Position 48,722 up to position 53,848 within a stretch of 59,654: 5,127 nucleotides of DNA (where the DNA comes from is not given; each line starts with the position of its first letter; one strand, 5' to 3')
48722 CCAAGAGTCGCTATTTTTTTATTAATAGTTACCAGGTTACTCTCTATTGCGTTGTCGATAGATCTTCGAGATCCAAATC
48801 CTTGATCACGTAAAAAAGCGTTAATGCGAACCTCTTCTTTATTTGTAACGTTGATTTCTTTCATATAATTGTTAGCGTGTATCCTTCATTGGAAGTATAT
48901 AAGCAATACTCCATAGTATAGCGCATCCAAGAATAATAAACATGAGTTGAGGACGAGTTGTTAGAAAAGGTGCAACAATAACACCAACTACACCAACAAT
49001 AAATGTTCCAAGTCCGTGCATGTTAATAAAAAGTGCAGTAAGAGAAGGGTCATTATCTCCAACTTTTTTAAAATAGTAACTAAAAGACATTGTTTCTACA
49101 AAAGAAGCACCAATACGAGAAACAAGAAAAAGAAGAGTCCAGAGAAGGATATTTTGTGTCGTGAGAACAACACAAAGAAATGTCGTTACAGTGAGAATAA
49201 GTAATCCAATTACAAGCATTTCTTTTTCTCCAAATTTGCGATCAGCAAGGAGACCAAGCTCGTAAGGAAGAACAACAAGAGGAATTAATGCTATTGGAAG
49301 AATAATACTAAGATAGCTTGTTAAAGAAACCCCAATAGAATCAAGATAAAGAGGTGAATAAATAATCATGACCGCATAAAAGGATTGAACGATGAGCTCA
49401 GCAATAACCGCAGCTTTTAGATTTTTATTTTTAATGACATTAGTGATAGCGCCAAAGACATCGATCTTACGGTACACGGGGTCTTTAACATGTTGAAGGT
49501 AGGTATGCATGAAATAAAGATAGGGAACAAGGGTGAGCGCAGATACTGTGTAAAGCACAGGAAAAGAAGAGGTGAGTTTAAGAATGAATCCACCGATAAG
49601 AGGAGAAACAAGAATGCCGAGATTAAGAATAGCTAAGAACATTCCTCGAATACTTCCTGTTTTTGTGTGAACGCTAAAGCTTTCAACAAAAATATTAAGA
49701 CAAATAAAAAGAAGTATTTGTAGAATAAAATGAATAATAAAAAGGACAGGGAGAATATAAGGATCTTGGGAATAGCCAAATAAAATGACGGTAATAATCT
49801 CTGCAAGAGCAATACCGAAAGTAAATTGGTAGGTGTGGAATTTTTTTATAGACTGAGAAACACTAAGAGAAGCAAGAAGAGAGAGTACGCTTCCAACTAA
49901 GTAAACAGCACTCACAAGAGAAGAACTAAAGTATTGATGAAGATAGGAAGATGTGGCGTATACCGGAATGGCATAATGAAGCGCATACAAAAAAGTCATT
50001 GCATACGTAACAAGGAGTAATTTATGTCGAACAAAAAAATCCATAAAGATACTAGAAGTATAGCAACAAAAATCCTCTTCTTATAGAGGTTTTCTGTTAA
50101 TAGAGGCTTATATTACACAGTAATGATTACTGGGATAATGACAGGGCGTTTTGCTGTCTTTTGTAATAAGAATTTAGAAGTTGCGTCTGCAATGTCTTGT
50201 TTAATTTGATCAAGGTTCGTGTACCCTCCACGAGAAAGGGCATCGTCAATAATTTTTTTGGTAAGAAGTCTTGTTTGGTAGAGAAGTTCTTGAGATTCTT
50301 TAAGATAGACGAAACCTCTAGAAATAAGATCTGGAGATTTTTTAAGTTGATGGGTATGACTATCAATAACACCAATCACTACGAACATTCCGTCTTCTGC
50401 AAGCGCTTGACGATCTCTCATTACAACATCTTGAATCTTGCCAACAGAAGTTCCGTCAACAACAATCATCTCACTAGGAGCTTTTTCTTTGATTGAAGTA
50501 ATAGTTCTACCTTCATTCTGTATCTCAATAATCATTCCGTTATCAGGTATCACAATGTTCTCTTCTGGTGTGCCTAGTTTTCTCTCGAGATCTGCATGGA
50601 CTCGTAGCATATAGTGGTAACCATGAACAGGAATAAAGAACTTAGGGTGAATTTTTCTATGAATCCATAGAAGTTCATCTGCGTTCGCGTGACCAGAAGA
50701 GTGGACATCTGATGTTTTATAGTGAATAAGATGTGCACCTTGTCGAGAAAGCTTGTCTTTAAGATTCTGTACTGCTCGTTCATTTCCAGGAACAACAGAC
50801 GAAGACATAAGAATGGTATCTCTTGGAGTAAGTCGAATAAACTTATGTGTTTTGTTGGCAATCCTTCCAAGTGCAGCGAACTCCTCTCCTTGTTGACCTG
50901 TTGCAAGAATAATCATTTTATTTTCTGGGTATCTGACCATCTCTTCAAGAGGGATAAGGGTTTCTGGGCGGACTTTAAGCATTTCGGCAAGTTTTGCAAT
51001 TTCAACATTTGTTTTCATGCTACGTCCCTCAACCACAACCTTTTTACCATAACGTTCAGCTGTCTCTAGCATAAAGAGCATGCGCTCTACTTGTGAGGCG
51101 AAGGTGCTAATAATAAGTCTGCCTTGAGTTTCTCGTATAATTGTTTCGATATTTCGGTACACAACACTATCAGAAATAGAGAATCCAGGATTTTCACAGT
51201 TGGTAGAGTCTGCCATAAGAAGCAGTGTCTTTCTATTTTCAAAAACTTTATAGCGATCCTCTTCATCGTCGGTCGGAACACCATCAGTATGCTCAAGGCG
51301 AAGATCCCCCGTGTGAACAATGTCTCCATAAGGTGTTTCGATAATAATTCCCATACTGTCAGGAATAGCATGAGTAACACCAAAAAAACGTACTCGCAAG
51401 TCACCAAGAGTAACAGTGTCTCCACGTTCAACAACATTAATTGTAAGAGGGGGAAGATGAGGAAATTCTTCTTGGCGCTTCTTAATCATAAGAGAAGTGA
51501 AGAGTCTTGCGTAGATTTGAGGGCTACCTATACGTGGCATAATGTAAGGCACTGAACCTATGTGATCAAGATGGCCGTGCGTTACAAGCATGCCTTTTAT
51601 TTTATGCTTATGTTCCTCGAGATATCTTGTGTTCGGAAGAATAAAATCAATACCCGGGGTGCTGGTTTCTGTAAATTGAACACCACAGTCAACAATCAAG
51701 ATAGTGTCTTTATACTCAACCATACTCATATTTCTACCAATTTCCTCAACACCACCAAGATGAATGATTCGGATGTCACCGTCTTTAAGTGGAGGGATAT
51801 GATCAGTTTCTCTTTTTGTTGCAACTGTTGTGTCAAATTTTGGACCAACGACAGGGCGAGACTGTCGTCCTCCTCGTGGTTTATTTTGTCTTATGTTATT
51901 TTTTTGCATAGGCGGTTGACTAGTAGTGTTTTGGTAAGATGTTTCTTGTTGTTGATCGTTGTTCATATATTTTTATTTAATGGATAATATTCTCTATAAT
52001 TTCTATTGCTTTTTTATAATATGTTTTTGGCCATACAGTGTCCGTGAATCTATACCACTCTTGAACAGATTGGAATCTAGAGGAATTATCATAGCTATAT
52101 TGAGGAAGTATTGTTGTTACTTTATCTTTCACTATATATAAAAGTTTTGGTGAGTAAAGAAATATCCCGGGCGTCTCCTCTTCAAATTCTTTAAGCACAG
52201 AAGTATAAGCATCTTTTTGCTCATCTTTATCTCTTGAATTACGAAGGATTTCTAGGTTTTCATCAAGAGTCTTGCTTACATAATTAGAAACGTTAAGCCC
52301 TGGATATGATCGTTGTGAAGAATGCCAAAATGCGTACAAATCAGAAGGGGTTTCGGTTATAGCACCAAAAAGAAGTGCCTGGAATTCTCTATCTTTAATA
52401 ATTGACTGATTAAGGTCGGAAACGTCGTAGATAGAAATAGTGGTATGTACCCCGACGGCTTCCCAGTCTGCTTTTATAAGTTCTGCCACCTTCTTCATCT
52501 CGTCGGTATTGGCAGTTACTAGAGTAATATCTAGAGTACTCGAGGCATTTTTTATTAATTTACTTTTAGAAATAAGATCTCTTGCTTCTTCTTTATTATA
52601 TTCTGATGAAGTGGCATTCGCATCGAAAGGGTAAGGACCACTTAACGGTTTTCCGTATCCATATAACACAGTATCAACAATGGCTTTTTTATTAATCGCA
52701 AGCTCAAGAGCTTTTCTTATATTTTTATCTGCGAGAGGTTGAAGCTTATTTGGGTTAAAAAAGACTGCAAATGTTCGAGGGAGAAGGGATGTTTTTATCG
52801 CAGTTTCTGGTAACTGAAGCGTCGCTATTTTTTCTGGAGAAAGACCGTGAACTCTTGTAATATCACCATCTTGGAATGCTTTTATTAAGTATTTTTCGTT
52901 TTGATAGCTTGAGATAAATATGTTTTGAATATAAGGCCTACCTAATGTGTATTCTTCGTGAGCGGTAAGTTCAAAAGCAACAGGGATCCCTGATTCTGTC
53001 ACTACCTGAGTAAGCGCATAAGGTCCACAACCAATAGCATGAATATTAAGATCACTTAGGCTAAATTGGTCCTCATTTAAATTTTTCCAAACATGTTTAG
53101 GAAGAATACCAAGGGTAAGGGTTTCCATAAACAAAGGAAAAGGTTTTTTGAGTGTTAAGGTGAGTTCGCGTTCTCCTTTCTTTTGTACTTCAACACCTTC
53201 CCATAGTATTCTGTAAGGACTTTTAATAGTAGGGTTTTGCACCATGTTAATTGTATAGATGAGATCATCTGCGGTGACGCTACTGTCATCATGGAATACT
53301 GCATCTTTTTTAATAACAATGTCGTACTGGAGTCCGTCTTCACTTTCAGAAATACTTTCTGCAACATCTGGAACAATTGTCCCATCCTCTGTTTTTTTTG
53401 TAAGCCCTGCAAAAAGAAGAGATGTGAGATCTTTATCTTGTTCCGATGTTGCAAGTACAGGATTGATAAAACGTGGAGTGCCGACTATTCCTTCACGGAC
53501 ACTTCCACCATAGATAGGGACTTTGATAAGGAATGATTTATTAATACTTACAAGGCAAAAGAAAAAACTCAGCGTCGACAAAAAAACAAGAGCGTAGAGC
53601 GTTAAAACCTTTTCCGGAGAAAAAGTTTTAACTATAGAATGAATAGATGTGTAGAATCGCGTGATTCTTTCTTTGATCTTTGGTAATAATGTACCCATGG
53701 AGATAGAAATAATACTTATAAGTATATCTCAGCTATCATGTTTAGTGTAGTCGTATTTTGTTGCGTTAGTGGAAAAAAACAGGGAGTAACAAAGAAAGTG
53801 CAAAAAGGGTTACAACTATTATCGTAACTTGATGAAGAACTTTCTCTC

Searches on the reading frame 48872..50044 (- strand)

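Call 42: search_protein_families(library=pfam, proteins=[window:48872-50044:-], max_evalue=0.0001)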
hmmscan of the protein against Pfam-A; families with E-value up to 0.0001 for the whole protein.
window:48872-50044:- (390 aa): 1 family
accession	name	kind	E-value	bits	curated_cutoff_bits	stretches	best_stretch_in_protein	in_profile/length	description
PF07690.21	MFS_1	-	1.5e-13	50.9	33.4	1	16-349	4-345/347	Major Facilitator Superfamily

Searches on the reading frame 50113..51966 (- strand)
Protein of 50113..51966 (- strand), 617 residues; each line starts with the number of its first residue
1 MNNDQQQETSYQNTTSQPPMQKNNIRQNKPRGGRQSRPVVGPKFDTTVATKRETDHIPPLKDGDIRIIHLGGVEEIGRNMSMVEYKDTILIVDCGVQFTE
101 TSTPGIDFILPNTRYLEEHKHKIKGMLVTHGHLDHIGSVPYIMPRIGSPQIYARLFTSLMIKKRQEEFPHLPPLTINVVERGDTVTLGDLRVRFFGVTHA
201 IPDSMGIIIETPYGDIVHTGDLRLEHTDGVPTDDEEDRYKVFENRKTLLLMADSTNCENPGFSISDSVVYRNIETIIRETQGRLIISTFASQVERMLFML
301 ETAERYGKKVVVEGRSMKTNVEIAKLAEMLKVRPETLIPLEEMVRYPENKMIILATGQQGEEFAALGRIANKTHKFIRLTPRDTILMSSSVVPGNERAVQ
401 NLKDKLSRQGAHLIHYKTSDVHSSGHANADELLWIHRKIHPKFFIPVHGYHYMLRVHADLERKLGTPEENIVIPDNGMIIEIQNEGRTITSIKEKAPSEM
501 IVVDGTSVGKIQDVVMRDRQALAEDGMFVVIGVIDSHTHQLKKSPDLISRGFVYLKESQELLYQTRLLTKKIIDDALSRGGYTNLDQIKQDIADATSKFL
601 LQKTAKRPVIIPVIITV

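Call 42: search_protein_families(library=pfam, proteins=[window:50113-51966:-], max_evalue=0.0001)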
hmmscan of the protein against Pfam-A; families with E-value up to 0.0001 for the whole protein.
window:50113-51966:- (617 aa): 5 families
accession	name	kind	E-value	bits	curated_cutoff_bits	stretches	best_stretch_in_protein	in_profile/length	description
PF22505.1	RNase_J_b_CASP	-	2.2e-39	134.6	27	1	281-406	1-126/126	Ribonuclease J, beta-CASP domain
PF17770.6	RNase_J_C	-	1.4e-24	87.5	23.8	1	515-617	1-102/102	Ribonuclease J C-terminal domain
PF00753.33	Lactamase_B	-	1.9e-13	51.2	22.7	1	78-241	6-174/196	Metallo-beta-lactamase superfamily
PF12706.13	Lactamase_B_2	-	1.6e-11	44.6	27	1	105-223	8-144/200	Beta-lactamase superfamily domain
PF07521.17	RMMBL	-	6.7e-07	29.6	21.6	1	417-472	7-61/63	Zn-dependent metallo-hydrolase RNA specificity domain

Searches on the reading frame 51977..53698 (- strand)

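Call 42: search_protein_families(library=pfam, proteins=[window:51977-53698:-], max_evalue=0.0001)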
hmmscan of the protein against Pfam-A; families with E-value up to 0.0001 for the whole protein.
window:51977-53698:- (573 aa): 1 family
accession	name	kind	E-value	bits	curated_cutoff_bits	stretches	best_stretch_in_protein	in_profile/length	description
PF00496.27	SBP_bac_5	-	9.1e-62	209.7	32.4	1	107-460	1-360/368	Bacterial extracellular solute-binding proteins, family 5 Middle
